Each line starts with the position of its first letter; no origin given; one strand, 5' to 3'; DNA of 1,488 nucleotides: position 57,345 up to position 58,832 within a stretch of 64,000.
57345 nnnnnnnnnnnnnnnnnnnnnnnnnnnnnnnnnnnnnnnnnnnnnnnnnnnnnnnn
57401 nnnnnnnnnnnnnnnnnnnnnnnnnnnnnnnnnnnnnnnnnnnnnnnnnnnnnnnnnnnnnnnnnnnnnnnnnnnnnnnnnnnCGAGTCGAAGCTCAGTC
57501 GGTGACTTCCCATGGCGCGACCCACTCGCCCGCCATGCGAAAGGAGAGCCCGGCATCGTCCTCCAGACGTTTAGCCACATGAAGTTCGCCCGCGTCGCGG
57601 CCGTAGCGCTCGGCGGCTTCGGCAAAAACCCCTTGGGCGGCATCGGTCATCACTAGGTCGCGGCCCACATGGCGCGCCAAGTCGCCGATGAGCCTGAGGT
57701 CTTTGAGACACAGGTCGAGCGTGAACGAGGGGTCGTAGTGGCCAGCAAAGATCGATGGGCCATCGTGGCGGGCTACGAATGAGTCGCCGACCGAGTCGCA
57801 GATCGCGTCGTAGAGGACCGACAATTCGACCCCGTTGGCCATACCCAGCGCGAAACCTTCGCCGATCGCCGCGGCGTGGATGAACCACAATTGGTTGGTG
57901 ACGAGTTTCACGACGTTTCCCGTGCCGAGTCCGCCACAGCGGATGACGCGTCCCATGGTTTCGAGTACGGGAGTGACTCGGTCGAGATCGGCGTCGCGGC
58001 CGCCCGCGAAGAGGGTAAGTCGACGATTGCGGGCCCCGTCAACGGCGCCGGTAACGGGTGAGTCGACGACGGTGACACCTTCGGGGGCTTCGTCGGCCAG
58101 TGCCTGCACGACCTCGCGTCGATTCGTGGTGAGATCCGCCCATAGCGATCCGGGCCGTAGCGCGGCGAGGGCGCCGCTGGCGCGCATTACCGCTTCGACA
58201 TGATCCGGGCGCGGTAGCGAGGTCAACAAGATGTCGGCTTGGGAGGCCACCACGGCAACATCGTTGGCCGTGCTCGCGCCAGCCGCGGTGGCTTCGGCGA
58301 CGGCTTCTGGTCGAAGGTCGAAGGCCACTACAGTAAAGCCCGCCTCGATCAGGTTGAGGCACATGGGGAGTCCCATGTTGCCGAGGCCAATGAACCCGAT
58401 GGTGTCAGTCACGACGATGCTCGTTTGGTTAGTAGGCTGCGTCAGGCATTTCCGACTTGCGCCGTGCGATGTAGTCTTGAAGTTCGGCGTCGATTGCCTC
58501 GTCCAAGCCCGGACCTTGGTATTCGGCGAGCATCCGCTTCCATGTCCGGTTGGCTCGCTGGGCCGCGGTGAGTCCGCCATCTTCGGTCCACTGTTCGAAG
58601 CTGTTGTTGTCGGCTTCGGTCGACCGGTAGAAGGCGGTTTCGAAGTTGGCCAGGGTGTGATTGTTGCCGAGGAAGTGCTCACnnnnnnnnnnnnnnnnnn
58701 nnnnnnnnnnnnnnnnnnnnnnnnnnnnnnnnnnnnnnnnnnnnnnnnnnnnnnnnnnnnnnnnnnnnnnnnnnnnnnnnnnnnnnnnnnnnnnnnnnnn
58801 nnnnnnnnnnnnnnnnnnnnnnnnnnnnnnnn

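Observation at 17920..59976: Three paralogous non-pyrrolysine MttB-family genes, each wired to a different regulator and downstream chemistry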

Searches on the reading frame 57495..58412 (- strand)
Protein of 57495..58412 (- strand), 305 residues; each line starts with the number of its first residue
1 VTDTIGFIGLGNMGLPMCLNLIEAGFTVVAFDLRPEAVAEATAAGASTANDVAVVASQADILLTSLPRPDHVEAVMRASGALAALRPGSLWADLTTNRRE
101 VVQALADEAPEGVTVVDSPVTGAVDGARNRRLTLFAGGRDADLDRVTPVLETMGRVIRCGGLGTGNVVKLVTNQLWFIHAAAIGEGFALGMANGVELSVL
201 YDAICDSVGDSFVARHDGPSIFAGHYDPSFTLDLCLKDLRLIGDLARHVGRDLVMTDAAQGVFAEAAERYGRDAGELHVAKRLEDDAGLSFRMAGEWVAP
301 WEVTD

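Call 38: search_protein_families(library=ncbifam, proteins=[window:57495-58412:-], max_evalue=1e-10)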
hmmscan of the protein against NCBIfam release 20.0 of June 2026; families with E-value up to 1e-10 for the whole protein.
window:57495-58412:- (305 aa): 7 families
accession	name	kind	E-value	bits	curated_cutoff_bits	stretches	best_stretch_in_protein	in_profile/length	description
TIGR01692.1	HIBADH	equivalog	1e-49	169.4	291.6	1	7-267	1-271/288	3-hydroxyisobutyrate dehydrogenase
NF008592.0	PRK11559.1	equivalog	3.5e-49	167.7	397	1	1-263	1-266/296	2-hydroxy-3-oxopropionate reductase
TIGR01505.1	tartro_sem_red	equivalog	6.9e-47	160.1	340.75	1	5-266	2-266/291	2-hydroxy-3-oxopropionate reductase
NF043037.1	ThreonDh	equivalog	5.3e-45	154.1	350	1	3-269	3-273/297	L-threonate dehydrogenase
NF012005.0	PRK15461.1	equivalog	2.5e-41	141.8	348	1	4-274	3-276/298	sulfolactaldehyde 3-reductase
NF011633.0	PRK15059.1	equivalog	1.2e-22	80.5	451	1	5-272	3-272/292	2-hydroxy-3-oxopropionate reductase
NF007161.0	PRK09599.1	subfamily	2.4e-19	69.7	271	1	5-189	3-193/302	NADP-dependent phosphogluconate dehydrogenase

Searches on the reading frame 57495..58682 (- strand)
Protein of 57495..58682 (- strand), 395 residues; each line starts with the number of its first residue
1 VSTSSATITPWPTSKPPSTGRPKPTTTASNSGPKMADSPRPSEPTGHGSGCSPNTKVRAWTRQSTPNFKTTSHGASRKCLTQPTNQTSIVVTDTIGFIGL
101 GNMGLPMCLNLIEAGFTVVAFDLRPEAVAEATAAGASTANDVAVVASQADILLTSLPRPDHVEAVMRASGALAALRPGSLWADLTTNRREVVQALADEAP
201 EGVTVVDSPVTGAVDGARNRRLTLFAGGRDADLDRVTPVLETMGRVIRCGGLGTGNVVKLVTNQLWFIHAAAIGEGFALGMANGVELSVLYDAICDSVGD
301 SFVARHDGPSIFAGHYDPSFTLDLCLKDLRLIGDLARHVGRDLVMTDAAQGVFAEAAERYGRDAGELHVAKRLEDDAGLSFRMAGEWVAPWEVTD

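Call 11: search_protein_families(library=pfam, proteins=[window:57495-58682:-])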
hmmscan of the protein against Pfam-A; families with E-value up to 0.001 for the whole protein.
window:57495-58682:- (395 aa): 4 families
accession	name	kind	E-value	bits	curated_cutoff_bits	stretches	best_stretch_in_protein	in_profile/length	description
PF03446.21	NAD_binding_2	-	8.7e-39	133.6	21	1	94-249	1-159/161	NAD binding domain of 6-phosphogluconate dehydrogenase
PF14833.11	NAD_binding_11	-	3.3e-25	89.1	30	1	253-371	1-120/122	NAD-binding of NADP-dependent 3-hydroxyisobutyrate dehydrogenase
PF03807.23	F420_oxidored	-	2e-06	28.8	21.6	1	94-167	1-78/94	NADP oxidoreductase coenzyme F420-dependent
PF02826.25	2-Hacid_dh_C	-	2.5e-05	24.2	25.1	1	86-178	30-120/178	D-isomer specific 2-hydroxyacid dehydrogenase, NAD binding domain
